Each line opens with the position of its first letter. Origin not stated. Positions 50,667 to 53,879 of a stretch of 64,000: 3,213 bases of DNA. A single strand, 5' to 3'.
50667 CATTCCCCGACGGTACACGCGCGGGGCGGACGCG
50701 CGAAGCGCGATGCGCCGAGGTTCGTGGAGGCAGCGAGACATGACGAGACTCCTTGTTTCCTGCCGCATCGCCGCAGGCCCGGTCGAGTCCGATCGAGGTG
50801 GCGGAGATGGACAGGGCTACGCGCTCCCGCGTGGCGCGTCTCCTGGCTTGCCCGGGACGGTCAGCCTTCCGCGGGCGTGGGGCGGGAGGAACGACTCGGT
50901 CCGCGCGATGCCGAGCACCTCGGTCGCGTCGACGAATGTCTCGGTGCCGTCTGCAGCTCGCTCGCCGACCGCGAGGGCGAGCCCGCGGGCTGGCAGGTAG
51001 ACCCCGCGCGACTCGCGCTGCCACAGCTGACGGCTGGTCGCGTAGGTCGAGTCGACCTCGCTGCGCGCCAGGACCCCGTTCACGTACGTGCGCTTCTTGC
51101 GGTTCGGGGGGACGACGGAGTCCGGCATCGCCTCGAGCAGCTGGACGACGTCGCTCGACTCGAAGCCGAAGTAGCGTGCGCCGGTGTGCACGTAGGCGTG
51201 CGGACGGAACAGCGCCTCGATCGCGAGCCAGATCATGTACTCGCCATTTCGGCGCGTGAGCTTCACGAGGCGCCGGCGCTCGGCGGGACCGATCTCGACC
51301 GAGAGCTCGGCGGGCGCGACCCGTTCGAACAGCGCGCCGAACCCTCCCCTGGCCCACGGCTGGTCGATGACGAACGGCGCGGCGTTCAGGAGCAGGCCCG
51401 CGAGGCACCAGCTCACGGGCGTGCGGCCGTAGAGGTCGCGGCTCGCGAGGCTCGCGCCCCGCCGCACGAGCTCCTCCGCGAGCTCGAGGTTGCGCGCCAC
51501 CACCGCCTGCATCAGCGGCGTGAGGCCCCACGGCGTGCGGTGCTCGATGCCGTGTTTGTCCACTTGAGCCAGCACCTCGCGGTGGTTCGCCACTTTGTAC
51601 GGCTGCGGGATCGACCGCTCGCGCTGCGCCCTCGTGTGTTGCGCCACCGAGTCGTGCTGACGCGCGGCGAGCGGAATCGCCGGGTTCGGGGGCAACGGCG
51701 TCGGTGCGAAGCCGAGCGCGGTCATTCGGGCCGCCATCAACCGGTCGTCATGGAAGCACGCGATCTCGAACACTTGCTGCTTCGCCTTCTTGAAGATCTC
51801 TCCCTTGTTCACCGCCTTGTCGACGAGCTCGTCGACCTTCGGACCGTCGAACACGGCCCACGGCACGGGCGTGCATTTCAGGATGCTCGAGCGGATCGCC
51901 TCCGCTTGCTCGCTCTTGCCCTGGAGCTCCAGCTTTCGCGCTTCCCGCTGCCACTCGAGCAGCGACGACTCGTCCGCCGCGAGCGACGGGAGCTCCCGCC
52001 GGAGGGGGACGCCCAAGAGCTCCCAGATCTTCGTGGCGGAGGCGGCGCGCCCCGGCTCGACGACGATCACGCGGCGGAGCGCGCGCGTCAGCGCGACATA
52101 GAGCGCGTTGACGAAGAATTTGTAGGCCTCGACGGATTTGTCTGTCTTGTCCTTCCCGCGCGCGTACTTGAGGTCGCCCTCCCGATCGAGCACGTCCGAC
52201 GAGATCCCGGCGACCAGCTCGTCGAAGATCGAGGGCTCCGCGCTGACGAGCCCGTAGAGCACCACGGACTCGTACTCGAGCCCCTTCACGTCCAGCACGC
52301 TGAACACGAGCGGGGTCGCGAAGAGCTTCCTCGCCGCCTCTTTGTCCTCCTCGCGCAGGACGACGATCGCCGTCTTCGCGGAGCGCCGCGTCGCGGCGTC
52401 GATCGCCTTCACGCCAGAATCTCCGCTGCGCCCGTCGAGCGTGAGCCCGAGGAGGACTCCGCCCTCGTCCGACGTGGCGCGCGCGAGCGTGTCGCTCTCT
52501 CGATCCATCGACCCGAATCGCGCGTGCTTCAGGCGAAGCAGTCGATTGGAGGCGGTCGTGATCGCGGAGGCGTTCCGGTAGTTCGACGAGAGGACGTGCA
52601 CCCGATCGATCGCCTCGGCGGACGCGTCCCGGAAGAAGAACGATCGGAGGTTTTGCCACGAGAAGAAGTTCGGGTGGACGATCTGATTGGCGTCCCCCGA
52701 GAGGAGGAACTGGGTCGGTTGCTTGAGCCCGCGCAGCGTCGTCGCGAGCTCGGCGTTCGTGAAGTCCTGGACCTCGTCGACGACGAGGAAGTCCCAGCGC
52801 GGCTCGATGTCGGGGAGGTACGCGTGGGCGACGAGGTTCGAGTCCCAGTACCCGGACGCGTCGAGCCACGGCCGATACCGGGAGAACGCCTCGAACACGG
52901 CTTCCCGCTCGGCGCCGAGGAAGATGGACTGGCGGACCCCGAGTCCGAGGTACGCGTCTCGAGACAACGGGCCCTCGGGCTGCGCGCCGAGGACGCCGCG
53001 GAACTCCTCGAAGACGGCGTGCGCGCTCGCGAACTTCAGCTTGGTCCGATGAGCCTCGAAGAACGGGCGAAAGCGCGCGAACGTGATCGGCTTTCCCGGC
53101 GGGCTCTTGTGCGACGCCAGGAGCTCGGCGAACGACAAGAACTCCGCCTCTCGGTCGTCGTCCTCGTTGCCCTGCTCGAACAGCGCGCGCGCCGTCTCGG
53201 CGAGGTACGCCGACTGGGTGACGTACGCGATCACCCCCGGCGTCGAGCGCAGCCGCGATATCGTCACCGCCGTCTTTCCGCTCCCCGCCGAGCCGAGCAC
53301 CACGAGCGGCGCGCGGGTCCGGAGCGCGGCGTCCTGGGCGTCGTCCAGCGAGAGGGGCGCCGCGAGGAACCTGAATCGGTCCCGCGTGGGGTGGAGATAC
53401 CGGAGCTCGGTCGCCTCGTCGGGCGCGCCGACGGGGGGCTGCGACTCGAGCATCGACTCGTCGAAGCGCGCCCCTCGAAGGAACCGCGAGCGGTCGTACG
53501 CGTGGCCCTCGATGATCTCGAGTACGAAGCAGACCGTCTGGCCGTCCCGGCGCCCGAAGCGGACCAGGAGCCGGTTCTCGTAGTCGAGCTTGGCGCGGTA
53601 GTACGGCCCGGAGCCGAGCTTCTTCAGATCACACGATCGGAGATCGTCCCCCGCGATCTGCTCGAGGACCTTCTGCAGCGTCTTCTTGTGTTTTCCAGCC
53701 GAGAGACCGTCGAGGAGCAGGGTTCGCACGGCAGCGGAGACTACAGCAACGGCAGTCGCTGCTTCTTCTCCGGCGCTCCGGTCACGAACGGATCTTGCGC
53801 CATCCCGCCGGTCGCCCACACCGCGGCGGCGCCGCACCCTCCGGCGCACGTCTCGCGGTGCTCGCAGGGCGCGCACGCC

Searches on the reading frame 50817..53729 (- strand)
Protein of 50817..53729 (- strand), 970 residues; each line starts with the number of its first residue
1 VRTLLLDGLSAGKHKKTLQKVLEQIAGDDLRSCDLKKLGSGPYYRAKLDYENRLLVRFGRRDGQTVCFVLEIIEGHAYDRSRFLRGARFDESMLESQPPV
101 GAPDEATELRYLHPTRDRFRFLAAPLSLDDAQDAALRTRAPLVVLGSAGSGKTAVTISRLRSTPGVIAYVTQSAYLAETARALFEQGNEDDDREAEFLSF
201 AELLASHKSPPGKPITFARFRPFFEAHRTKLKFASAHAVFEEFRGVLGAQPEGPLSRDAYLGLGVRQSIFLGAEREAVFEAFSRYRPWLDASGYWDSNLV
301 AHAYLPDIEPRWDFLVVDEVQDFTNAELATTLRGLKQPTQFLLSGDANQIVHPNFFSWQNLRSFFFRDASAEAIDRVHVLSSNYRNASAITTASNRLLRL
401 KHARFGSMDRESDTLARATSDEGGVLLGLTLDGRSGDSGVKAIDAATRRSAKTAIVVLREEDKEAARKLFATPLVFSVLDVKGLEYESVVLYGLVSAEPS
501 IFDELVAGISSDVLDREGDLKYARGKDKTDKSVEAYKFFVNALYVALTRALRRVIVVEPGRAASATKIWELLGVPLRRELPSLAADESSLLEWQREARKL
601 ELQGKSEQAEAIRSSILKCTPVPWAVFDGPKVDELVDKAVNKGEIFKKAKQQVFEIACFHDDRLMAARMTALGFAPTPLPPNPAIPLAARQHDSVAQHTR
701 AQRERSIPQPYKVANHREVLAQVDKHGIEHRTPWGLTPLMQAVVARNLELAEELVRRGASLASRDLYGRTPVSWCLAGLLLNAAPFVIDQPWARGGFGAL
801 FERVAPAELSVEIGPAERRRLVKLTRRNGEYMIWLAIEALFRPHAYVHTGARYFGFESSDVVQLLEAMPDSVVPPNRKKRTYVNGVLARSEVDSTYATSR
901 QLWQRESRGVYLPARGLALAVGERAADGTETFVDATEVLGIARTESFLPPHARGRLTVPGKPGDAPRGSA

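Call 5: search_protein_families(library=pfam, proteins=[window:50817-53729:-], max_evalue=0.01)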
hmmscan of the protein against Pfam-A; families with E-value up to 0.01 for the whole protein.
window:50817-53729:- (970 aa): 6 families
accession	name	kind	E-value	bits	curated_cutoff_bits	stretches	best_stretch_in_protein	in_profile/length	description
PF00580.27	UvrD-helicase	-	9.3e-07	29.2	23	0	131-159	4-33/271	UvrD/REP helicase N-terminal domain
PF13245.12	AAA_19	-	9.7e-07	29.5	25.1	1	137-351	9-130/134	AAA domain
PF01443.25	Viral_helicase1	-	5.6e-06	26.8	21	0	296-360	43-110/228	Viral superfamily 1 RNA helicase core domain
PF13538.12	UvrD_C_2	-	0.00064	20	27.4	0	539-557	34-52/52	UvrD-like helicase C-terminal domain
PF12796.13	Ank_2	-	0.0015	19.5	27.3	1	726-776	20-68/90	Ankyrin repeats (3 copies)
PF00023.36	Ank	-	0.0021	18.7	21.1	1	735-765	2-32/33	Ankyrin repeat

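Call 6: search_protein_families(library=ncbifam, proteins=[window:50817-53729:-], max_evalue=0.01)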
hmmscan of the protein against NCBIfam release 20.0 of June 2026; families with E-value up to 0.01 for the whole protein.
window:50817-53729:- (970 aa): 7 families
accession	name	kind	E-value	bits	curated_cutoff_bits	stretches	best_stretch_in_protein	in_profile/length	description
NF043023.1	T4SS_AnkH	equivalog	1.3e-05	24.1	600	1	728-776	25-73/467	Dot/Icm T4SS effector AnkH/LegA3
TIGR01073.1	pcrA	equivalog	0.00012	20.6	911.2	0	131-160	9-38/725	DNA helicase PcrA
NF008743.0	PRK11773.1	equivalog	0.00045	18.7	965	0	309-406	211-305/720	DNA helicase II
TIGR00609.1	recB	equivalog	0.001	17.3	696.05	0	481-557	736-811/1175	exodeoxyribonuclease V subunit beta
TIGR01074.1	rep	equivalog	0.0022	16.3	951.45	0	129-160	3-35/668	DNA helicase Rep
NF008276.0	PRK11054.1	equivalog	0.0028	16.2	543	0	128-159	197-229/684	DNA helicase IV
NF041464.1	HelD_BACSU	equivalog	0.0081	14.1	419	0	314-411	549-642/779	RNA polymerase recycling motor HelD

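Call 7: search_protein_families(library=padloc, proteins=[window:50817-53729:-], max_evalue=0.01)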
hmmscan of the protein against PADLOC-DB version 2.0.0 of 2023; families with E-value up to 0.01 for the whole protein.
window:50817-53729:- (970 aa): 16 families
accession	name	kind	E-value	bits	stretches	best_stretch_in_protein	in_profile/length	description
PDLC00117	GajB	-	2e-08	31.2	1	308-404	215-308/604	UrvD helicase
PDLC00132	GajB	-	1.6e-07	28.4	1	311-399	214-300/625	UrvD helicase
PDLC03802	RTasHel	-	9.1e-07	26.1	1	308-403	189-276/675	DRT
PDLC00130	GajB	-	1.6e-06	24.7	1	308-398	202-290/589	UrvD helicase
PDLC00148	GajB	-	4.7e-06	23.8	1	308-405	146-249/369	UrvD helicase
PDLC04173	GajB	-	3.2e-05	21.1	0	444-491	387-436/471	-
PDLC00104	GajB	-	7.5e-05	19.7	0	127-158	3-34/574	UrvD helicase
PDLC00129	GajB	-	8.6e-05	19.3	1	303-402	218-312/594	UrvD helicase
PDLC00107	GajB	-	0.00011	19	1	474-557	481-555/587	UrvD helicase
PDLC00122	GajB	-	0.00012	19.1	0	128-162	5-39/502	UrvD helicase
PDLC00106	GajB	-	0.00012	18.7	0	308-401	202-291/577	UrvD helicase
PDLC00123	GajB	-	0.00072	16.3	0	128-162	5-39/540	UrvD helicase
PDLC00120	GajB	-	0.0029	14.8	0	531-556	404-429/458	UrvD helicase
PDLC00127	GajB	-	0.005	13.4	0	314-390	204-281/594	UrvD helicase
PDLC00114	GajB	-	0.0073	12.9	0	312-429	216-328/635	UrvD helicase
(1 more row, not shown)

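Call 10: find_homologous_proteins(query=window:50817-53729:-, max_evalue=0.00001)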
Query window:50817-53729:- (970 aa): 3694 proteins with E <= 0.00001 among 8000 candidates; the best 120 are listed.
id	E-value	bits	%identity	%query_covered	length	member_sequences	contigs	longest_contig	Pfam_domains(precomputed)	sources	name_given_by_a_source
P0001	0.0e+0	2176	100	100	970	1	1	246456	PF01443.25,PF13245.13,PF00580.28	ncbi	ncbi:MAG: AAA family ATPase [Polyangiaceae bacterium]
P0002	0.0e+0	1604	74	98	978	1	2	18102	PF13245.13,PF00580.28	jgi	jgi:hypothetical protein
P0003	0.0e+0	1597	73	99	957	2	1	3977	PF01443.25,PF13245.13,PF00580.28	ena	-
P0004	0.0e+0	1541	71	99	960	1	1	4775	PF13538.13,PF01443.25,PF13245.13,PF00580.28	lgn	-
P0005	0.0e+0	1530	74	94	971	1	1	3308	PF13245.13,PF00580.28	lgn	-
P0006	0.0e+0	1081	55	99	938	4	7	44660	PF13538.13,PF01443.25,PF13245.13,PF00580.28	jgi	jgi:hypothetical protein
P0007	8.0e-275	932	49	100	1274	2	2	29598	PF13606.13,PF13857.13,PF12796.14,PF00023.37,PF13637.13,PF00580.28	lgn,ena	-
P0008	2.9e-266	904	48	100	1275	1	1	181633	PF13606.13,PF13857.13,PF12796.14,PF00023.37,PF13637.13,PF00580.28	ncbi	-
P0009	4.7e-258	877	49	99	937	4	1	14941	PF13538.13,PF01443.25,PF13245.13,PF12796.14,PF00023.37,PF13191.13,PF00580.28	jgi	jgi:hypothetical protein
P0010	8.0e-256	870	49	99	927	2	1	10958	PF13538.13,PF01443.25,PF13857.13,PF13245.13,PF12796.14,PF00580.28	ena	-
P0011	6.9e-255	867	47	99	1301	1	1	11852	PF13538.13,PF01443.25,PF13606.13,PF13857.13,PF13245.13,PF12796.14,PF00023.37,PF13637.13,PF00580.28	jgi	jgi:Ankyrin repeats (many copies)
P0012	1.6e-254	865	48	99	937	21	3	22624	PF13538.13,PF01443.25,PF13857.13,PF13245.13,PF12796.14,PF00023.37,PF00580.28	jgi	jgi:hypothetical protein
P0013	4.0e-254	864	48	99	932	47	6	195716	PF13538.13,PF01443.25,PF13245.13,PF12796.14,PF00023.37,PF13191.13,PF00580.28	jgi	-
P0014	6.4e-254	863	48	99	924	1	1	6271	PF13538.13,PF01443.25,PF13245.13,PF12796.14,PF00580.28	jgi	-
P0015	7.3e-253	860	47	99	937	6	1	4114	PF13538.13,PF01443.25,PF13245.13,PF12796.14,PF00023.37,PF13191.13,PF00580.28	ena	-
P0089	7.3e-228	777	45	97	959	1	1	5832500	PF13538.13,PF01443.25,PF13857.13,PF13361.13,PF13245.13,PF00023.37,PF00580.28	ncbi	ncbi:UvrD-helicase domain-containing protein [Xylophilus sp. GW821-FHT01B05]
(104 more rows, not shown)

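Call 11: find_encoding_contigs(protein=P0002, flank=8000, max_places=2)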
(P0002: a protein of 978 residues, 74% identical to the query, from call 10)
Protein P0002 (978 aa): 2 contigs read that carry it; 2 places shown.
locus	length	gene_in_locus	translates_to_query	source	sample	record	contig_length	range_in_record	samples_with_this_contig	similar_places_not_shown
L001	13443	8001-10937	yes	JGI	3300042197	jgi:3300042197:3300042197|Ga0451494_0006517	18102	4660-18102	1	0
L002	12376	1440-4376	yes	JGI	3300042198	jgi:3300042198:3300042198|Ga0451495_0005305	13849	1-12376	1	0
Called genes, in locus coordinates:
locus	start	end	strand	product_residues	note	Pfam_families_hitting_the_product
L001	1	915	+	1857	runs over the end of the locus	?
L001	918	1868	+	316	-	-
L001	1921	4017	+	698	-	PF03030:H_PPase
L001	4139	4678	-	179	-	-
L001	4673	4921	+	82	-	-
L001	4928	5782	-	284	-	PF13509:S1_2, PF17783:WHD_CvfB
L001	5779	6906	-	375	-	-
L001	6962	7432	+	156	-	-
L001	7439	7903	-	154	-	-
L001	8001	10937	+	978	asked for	PF00580:UvrD-helicase (faint), PF13245:AAA_19 (faint)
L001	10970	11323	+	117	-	-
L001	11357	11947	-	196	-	PF00293:NUDIX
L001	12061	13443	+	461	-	?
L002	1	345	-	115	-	?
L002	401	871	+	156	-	-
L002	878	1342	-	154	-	-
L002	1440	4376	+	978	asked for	PF00580:UvrD-helicase (faint), PF13245:AAA_19 (faint)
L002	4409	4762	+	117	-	-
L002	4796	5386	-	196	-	PF00293:NUDIX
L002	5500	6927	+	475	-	PF01425:Amidase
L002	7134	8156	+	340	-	-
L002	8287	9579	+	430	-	PF02040:ArsB, PF03600:CitMHS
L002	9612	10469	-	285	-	PF00756:Esterase (weak)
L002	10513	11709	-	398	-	-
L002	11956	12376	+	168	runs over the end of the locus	PF25390:WD40_RLD, PF13540:RCC1_2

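Call 12: find_encoding_contigs(protein=P0006, flank=8000, max_places=2)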
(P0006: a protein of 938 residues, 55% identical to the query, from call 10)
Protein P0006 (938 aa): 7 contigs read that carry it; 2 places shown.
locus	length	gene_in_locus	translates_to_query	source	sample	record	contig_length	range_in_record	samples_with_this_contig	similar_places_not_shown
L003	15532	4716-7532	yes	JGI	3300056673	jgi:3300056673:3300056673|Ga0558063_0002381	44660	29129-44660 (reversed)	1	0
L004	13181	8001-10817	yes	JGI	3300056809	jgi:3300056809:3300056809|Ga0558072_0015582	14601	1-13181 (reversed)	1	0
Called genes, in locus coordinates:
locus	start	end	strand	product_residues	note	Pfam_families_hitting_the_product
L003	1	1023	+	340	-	?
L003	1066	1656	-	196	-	PF04505:CD225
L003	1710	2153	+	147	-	PF10825:DUF2752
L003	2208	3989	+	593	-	PF06293:Kdo (weak), PF00069:Pkinase, PF07714:PK_Tyr_Ser-Thr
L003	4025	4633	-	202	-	-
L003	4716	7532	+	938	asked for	PF00580:UvrD-helicase (faint), PF01443:Viral_helicase1 (faint), PF13245:AAA_19 (faint), PF13538:UvrD_C_2 (faint)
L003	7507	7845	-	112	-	-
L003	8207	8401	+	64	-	-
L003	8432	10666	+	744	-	-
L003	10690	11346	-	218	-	PF02517:Rce1-like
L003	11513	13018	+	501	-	PF00072:Response_reg, PF01590:GAF (faint), PF13185:GAF_2, PF13492:GAF_3, PF13487:HD_5, PF01966:HD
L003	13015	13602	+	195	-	-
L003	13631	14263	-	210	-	PF06210:DUF1003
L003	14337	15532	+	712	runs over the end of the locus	PF00199:Catalase, PF06628:Catalase-rel, PF01965:DJ-1_PfpI (weak), PF18011:Catalase_C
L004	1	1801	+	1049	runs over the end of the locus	-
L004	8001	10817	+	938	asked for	PF00580:UvrD-helicase (faint), PF01443:Viral_helicase1 (faint), PF13245:AAA_19 (faint), PF13538:UvrD_C_2 (faint)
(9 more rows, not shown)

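Call 13: find_encoding_contigs(protein=P0089, flank=8000, max_places=2)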
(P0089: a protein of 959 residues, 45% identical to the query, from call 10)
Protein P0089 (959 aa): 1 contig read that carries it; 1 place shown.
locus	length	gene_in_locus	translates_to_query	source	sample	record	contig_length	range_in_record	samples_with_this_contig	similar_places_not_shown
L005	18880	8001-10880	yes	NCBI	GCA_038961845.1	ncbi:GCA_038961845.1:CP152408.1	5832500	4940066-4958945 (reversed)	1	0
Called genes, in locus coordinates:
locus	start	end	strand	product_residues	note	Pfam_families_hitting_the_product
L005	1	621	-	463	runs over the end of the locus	PF17200:sCache_2, PF08269:dCache_2, PF17201:Cache_3-Cache_2, PF07730:HisKA_3, PF02518:HATPase_c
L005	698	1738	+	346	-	PF01979:Amidohydro_1, PF04909:Amidohydro_2 (weak)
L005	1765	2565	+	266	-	PF01936:NYN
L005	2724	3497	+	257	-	PF11227:DUF3025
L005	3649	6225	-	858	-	PF02415:Chlam_PMP (faint), PF18998:Flg_new_2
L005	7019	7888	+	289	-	PF01435:Peptidase_M48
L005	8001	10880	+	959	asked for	PF01443:Viral_helicase1 (faint), PF13245:AAA_19 (faint), PF00580:UvrD-helicase (weak), PF13538:UvrD_C_2 (faint), PF13361:UvrD_C (faint), PF13857:Ank_5 (faint), PF00023:Ank (weak)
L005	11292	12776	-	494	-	PF00875:DNA_photolyase, PF03441:FAD_binding_7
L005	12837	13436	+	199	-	PF02622:DUF179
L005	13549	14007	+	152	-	PF03652:RuvX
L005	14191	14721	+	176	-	PF00156:Pribosyltran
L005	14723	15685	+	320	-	PF02729:OTCace_N, PF00185:OTCace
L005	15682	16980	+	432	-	PF01979:Amidohydro_1 (faint), PF12890:DHOase, PF07969:Amidohydro_3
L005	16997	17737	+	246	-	PF01553:Acyltransferase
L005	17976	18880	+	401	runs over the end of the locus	PF04893:Yip1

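Call 27: find_related_loci(query=window:50817-53729:-, collection=metagenome_contigs, flank=6000)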
Query window:50817-53729:- (970 aa) in metagenome_contigs; peptide patterns used: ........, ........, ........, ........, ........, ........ (x = any residue, [..] = any of these).
258 stretches matched a pattern; 15 encode a relative of the query (tblastn E <= 1e-3); 15 distinct loci.
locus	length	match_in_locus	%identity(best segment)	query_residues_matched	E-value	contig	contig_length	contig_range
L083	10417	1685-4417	45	1-942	0e+0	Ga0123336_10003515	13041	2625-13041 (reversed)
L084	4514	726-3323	45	15-912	0e+0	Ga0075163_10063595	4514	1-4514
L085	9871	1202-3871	44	1-921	0e+0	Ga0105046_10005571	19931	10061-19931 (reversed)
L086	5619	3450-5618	47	28-772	0e+0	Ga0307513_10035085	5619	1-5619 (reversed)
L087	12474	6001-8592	40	29-923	0e+0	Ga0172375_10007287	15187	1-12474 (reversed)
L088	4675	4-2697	37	9-924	0e+0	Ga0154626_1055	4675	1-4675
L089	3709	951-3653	38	9-927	0e+0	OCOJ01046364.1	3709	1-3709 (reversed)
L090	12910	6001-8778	36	1-919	0e+0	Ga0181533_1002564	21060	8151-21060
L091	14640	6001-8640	39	1-912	4e-180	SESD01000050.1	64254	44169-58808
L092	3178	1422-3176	43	18-605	8e-154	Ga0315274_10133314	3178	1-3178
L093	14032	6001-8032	42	17-941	1e-95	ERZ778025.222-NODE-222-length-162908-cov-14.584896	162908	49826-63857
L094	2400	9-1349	38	434-912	6e-88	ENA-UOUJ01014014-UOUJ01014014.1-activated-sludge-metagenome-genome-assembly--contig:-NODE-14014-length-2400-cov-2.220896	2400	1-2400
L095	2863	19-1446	34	434-927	8e-86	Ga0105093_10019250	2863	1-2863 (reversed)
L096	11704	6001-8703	37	1-919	0e+0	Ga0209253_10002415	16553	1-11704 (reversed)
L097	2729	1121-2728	47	215-880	1e-96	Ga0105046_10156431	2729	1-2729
